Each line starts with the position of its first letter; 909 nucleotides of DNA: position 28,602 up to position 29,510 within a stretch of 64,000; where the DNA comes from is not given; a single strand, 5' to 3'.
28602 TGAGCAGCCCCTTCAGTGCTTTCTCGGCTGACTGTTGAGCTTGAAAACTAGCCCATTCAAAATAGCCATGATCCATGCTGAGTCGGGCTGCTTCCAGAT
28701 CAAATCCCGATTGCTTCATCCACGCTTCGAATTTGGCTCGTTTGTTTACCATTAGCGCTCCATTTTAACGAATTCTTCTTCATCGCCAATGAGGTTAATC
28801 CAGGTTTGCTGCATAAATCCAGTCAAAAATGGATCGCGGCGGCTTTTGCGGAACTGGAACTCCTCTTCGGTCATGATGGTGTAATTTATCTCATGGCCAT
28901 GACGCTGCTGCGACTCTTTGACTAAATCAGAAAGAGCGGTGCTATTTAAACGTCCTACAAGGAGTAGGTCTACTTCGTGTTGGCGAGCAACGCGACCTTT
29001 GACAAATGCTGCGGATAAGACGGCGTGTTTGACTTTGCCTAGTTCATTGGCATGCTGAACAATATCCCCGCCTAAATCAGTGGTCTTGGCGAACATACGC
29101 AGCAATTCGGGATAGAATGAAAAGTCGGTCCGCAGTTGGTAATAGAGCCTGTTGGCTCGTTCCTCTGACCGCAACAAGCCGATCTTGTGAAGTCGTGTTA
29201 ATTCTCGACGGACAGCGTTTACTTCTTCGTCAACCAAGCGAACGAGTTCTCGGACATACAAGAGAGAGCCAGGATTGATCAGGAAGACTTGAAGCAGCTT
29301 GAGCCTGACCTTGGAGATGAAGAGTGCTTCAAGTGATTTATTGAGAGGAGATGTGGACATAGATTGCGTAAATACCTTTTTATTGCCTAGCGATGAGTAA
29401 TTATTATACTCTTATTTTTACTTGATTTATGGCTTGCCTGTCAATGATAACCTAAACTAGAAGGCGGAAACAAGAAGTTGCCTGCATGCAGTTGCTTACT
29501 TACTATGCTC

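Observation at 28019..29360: Three-gene overlapping operon: wHTH/degenerate-NTase regulator, HEPN, then MNT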

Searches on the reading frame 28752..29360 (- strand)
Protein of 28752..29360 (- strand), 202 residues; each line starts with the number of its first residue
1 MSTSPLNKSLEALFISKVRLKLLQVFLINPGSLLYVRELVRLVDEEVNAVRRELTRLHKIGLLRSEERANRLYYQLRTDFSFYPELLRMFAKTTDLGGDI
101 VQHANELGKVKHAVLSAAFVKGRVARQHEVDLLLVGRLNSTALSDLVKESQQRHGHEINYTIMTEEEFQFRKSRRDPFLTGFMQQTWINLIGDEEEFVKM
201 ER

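Call 3: search_protein_families(library=pfam, proteins=[window:28752-29360:-], max_evalue=1)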
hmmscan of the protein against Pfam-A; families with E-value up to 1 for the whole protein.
window:28752-29360:- (202 aa): 3 families
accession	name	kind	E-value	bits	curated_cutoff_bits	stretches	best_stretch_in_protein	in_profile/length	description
PF07848.18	PaaX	-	0.00026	21.6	24.8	1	34-76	21-66/70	PaaX-like protein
PF25212.1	HVO_A0114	-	0.00046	20.4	27.6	1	15-71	20-76/84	HVO_A0114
PF12840.13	HTH_20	-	0.093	13.2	27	1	16-65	3-50/51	Helix-turn-helix domain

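Call 4: search_protein_families(library=ncbifam, proteins=[window:28752-29360:-], max_evalue=1)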
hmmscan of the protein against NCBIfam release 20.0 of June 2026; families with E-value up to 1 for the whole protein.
window:28752-29360:- (202 aa): 3 families
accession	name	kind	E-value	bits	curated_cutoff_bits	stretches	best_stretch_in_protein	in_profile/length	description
NF033788.1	HTH_metalloreg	subfamily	7.6e-05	22.4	55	1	18-78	12-70/77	metalloregulator ArsR/SmtB family transcription factor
NF041413.1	ArsR_Rv2640c_fam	equivalog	0.0099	16.3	155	1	16-79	41-104/118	Rv2640c family ArsR-like transcriptional regulator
TIGR02277.1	PaaX_trns_reg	equivalog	0.095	12.2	264.55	1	38-77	25-64/279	phenylacetic acid degradation operon negative regulatory protein PaaX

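Call 5: search_protein_families(library=padloc, proteins=[window:28752-29360:-], max_evalue=1)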
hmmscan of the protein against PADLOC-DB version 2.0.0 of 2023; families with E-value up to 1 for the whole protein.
window:28752-29360:- (202 aa): 7 families
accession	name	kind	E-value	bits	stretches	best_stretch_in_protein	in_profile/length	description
PDLC04368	PDC-M05A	-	3.6e-34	116.4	1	8-199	4-197/201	-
PDLC04372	PDC-M05A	-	2.5e-17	61.6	1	38-197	3-164/167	-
PDLC04369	PDC-M05A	-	1e-16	59.2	1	9-196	5-190/201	-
PDLC04370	PDC-M05A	-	7e-09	33.8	1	10-194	8-191/194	-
PDLC04371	PDC-M05A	-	1.7e-07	29.1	1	11-161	26-178/211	-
PDLC01438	Csa3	-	5.1e-05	21.4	1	16-129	147-250/305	"CAS-I,CAS-II,CAS-III,CAS-IV,CAS-V,CAS-VI; associated_signaling"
PDLC01857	CARF3--CARF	-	0.017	12.7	1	4-73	118-183/201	-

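Call 6: find_homologous_proteins(query=window:28752-29360:-)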
Query window:28752-29360:- (202 aa): 354 proteins with E <= 0.001 among 560 candidates; the best 120 are listed.
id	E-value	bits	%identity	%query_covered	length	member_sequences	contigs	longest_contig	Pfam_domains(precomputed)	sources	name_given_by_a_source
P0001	2.1e-117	408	92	100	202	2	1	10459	-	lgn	-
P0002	3.1e-112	391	89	97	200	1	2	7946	-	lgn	-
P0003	2.0e-105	368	83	100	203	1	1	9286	-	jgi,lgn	jgi:hypothetical protein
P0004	1.1e-104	366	81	100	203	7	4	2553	-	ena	-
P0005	9.9e-102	356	81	98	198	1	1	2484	PF07848.19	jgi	jgi:hypothetical protein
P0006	3.0e-101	355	81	98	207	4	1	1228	PF07848.19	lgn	-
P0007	1.3e-100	353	79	100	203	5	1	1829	-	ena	-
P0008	3.9e-99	348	76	100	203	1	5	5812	-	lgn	-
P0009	1.5e-97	343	78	98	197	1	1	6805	-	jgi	jgi:hypothetical protein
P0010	1.5e-97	343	79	98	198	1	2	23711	PF07848.19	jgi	jgi:hypothetical protein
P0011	1.6e-97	343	78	97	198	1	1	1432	-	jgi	jgi:hypothetical protein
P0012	3.4e-97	342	78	97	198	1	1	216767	-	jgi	jgi:hypothetical protein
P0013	9.1e-97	340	78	98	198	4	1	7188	PF07848.19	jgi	jgi:hypothetical protein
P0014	3.1e-96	339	78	100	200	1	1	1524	-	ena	-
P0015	7.1e-95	334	75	99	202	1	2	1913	-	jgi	jgi:hypothetical protein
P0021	1.6e-69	251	58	97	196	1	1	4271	-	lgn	-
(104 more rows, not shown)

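Call 7: search_solved_structures(query=window:28752-29360:-, max_evalue=10, show_alignments=2)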
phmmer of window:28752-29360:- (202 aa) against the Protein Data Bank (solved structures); distinct sequences matched with E-value up to 10: 2.
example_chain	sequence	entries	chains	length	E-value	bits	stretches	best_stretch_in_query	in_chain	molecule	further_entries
2fup_A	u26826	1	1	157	0.078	16.1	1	35-130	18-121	hypothetical protein PA3352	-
3cuo_A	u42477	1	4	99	0.5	13.5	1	19-79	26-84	Uncharacterized HTH-type transcriptional regulator ygaV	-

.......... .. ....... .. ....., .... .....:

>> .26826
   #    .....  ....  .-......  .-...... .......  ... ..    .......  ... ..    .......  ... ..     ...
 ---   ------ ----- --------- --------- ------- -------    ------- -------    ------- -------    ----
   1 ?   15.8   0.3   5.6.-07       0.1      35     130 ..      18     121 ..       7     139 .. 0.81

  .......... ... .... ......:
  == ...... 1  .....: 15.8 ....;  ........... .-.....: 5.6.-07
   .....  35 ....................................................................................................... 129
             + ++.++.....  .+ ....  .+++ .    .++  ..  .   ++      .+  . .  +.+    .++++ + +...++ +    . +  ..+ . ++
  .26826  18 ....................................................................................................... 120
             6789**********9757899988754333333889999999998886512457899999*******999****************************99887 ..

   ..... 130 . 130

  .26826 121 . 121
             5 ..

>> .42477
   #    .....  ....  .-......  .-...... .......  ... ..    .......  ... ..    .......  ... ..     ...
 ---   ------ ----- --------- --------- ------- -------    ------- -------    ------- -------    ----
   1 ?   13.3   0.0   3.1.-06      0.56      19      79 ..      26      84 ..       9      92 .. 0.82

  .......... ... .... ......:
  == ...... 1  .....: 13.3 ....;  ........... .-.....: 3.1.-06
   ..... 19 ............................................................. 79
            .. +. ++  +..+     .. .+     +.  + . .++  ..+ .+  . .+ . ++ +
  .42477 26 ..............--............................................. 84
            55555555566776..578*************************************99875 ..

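Call 10: find_encoding_contigs(protein=window:28752-29360:-, flank=6000)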
Protein window:28752-29360:- (202 aa): no gene with exactly this product is on record in the collection.

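Call 11: find_related_loci(query=A1, collection=genome_contigs, flank=5000)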
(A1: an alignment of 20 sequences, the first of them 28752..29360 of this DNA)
Query A1 (202 aa) in genome_contigs; peptide patterns used: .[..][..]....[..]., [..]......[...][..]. (x = any residue, [..] = any of these).
600 stretches matched a pattern (row limit reached: there are more); 547 encode a relative of the query (tblastn E <= 1e-3); the best 80 are kept; 80 distinct loci.
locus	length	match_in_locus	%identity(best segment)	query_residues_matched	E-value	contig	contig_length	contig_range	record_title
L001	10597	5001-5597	54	2-200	3e-68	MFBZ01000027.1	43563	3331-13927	MAG: Candidatus Curtissbacteria bacterium RIFCSPLOWO2_12_FULL_41_16 rifcsplowo2_12_scaffold_803, whole genome shotgun se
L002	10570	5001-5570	55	10-199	3e-67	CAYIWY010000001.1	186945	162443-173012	MAG TPA_asm: uncultured Gammaproteobacteria bacterium isolate ERP119705_co4_291 genome assembly, contig: NODE_10_length_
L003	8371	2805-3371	53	10-198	7e-66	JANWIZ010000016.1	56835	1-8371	MAG: Patescibacteria group bacterium isolate CRAIB_MAG54 c_000000023275, whole genome shotgun sequence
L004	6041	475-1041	54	10-198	5e-66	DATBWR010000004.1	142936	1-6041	MAG TPA_asm: Candidatus Nanoarchaeia archaeon isolate SMAG_U7546 k141_41179, whole genome shotgun sequence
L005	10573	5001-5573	54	9-199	2e-65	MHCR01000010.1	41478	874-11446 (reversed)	MAG: Candidatus Woykebacteria bacterium RBG_16_39_9b RBG_16_scaffold_2355, whole genome shotgun sequence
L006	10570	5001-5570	52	10-199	7e-64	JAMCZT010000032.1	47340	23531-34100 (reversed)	MAG: Patescibacteria group bacterium isolate FK_Sedi_B_Bin.292 NODE_1931_length_47340_cov_29.8061, whole genome shotgun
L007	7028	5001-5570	53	10-199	1e-63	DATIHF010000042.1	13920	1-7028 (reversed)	MAG TPA_asm: Candidatus Saccharimonadales bacterium isolate SMAG_U15631 k141_269625, whole genome shotgun sequence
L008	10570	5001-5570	52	10-199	4e-63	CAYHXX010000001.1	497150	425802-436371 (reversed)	MAG TPA_asm: uncultured Gammaproteobacteria bacterium isolate ERP119705_co16_46 genome assembly, contig: NODE_4_length_4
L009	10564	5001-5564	52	13-200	3e-62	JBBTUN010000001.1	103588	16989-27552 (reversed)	MAG: Patescibacteria group bacterium isolate H41-bin134_1 H41_bin134_1_000000000001, whole genome shotgun sequence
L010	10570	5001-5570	53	10-199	3e-62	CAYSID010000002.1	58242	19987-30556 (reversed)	MAG TPA_asm: uncultured Gammaproteobacteria bacterium isolate binchicken_co107_25 genome assembly, contig: NODE_1346_len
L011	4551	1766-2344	52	8-200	2e-62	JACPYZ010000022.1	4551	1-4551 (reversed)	MAG: Candidatus Curtissbacteria bacterium isolate NC_groundwater_876_Pr1_S2p5_40_11 Montesol18_S2p5_coassembly_scaffold_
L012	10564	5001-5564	51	13-200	2e-62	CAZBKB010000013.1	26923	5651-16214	MAG TPA_asm: uncultured Gammaproteobacteria bacterium isolate SRP050083_co1_19 genome assembly, contig: NODE_645_length_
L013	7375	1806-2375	49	10-199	4e-62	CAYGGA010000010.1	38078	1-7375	MAG TPA_asm: uncultured Gammaproteobacteria bacterium isolate ERP113451_co3_23 genome assembly, contig: NODE_707_length_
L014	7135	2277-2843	52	10-198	6e-62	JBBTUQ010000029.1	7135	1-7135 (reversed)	MAG: Patescibacteria group bacterium isolate H41-bin097_1 H41_bin097_1_000000000029, whole genome shotgun sequence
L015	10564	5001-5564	53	13-200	8e-62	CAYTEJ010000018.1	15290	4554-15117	MAG TPA_asm: uncultured Gammaproteobacteria bacterium isolate binchicken_co110_1204 genome assembly, contig: NODE_8400_l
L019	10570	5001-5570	53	10-199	5e-61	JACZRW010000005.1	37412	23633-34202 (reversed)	MAG: Patescibacteria group bacterium isolate B106T1L10 B106T1L10_NODE1130, whole genome shotgun sequence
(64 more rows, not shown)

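Call 12: find_encoding_contigs(protein=P0001, flank=6000, max_places=3)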
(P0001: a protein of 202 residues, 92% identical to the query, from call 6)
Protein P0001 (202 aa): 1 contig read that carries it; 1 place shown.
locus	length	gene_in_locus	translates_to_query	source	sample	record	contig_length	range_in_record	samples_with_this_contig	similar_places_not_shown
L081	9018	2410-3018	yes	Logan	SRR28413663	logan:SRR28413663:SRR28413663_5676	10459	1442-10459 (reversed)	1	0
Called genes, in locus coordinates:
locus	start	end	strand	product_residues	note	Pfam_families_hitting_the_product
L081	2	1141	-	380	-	?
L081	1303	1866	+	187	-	-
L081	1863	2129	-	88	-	-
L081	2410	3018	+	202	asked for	-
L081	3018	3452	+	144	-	PF05168:HEPN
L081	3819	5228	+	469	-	PF21760:SecD_1st, PF22599:SecDF_P1_head, PF00873:ACR_tran (weak), PF03176:MMPL, PF02355:SecD_SecF_C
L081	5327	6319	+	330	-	-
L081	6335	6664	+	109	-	PF18908:DUF5663 (weak)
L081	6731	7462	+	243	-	-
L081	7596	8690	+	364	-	PF07549:Sec_GG (weak), PF02355:SecD_SecF_C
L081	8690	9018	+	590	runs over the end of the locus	?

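Call 13: find_encoding_contigs(protein=P0012, flank=6000, max_places=3)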
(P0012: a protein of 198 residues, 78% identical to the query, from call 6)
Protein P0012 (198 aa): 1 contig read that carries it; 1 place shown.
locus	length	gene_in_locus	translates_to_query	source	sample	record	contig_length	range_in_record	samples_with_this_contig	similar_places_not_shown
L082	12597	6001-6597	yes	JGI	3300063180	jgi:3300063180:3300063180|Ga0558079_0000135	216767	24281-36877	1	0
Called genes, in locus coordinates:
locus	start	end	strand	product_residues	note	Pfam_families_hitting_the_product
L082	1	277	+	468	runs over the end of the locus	PF01725:Ham1p_like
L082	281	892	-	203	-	PF13023:HD_3, PF12917:YfbR-like (weak), PF01966:HD (weak)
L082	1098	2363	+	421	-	PF00890:FAD_binding_2, PF01266:DAO (weak), PF03486:HI0933_like, PF07992:Pyr_redox_2 (faint), PF12831:FAD_oxidored, PF13738:Pyr_redox_3 (faint), PF22780:HI0933_like_1st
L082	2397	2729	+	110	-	-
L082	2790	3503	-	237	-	PF02585:PIG-L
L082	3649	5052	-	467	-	-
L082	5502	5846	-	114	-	-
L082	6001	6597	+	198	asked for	-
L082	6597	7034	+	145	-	PF05168:HEPN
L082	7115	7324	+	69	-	-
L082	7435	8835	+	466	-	PF21760:SecD_1st, PF22599:SecDF_P1_head, PF00873:ACR_tran (weak), PF02355:SecD_SecF_C, PF03176:MMPL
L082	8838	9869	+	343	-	-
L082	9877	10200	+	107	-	-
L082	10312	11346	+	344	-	PF07549:Sec_GG (weak), PF02355:SecD_SecF_C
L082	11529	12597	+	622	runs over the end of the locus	PF01368:DHH, PF02272:DHHA1, PF17768:RecJ_OB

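Call 17: find_related_loci(query=window:28752-29360:-, collection=metagenome_contigs, flank=4000)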
Query window:28752-29360:- (202 aa) in metagenome_contigs; peptide patterns used: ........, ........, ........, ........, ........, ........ (x = any residue, [..] = any of these).
267 stretches matched a pattern; 63 encode a relative of the query (tblastn E <= 1e-3); 63 distinct loci.
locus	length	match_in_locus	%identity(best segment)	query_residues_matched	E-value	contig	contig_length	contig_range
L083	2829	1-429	79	60-202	3e-78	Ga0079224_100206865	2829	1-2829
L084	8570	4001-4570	49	10-199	8e-61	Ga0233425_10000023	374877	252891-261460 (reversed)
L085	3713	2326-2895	46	10-199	7e-50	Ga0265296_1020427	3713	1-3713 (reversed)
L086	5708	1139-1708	46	10-199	1e-48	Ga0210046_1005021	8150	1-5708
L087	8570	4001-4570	46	10-199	1e-48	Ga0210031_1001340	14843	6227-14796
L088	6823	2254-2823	46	10-199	1e-48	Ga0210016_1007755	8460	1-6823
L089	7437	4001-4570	46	10-199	1e-48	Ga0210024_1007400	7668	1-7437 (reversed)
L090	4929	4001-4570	44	10-199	1e-48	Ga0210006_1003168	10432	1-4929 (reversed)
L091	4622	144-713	46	10-199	1e-48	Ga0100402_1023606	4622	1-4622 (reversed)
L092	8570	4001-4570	46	10-199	1e-48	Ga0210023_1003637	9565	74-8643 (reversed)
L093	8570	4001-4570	46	10-199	1e-48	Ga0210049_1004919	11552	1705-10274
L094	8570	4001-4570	42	10-198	2e-48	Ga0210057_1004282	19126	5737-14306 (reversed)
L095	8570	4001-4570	45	10-199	6e-48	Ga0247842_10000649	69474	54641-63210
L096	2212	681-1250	44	10-199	6e-47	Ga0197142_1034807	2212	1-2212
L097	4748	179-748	43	10-199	8e-46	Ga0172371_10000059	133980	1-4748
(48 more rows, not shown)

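Call 40: predict_structure(alignment_id=A4)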
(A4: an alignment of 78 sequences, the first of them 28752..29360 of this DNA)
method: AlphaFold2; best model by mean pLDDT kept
length: 202 residues; sequences in the alignment: 78
mean_pLDDT: 90.0   pTM: 0.79
mean pLDDT of the five models: 90.0, 89.3, 89.0, 88.9, 88.3
residues with pLDDT >= 90: 151; 70-90: 37; 50-70: 9; < 50: 5
segments of 3 or more residues with pLDDT < 50: 1-4
pLDDT, mean of each block of 10 residues (from residue 1): 54 79 90 94 96 94 94 94 90 92 95 95 87 96 96 92 96 92 92 89 54
secondary structure, 60 per line:
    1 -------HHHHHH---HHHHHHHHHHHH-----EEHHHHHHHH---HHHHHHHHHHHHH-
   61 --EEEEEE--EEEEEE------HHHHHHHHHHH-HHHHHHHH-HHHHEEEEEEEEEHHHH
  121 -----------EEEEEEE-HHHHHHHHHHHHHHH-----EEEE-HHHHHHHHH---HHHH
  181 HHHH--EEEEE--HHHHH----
elements in order: H8-13 H17-28 H36-43 H47-59 E63-68 E71-76 H83-93 H95-102 H104-107 E108-116 H117-120 E132-138 H140-154 E160-163 H165-173 H177-184 E187-191 H194-198
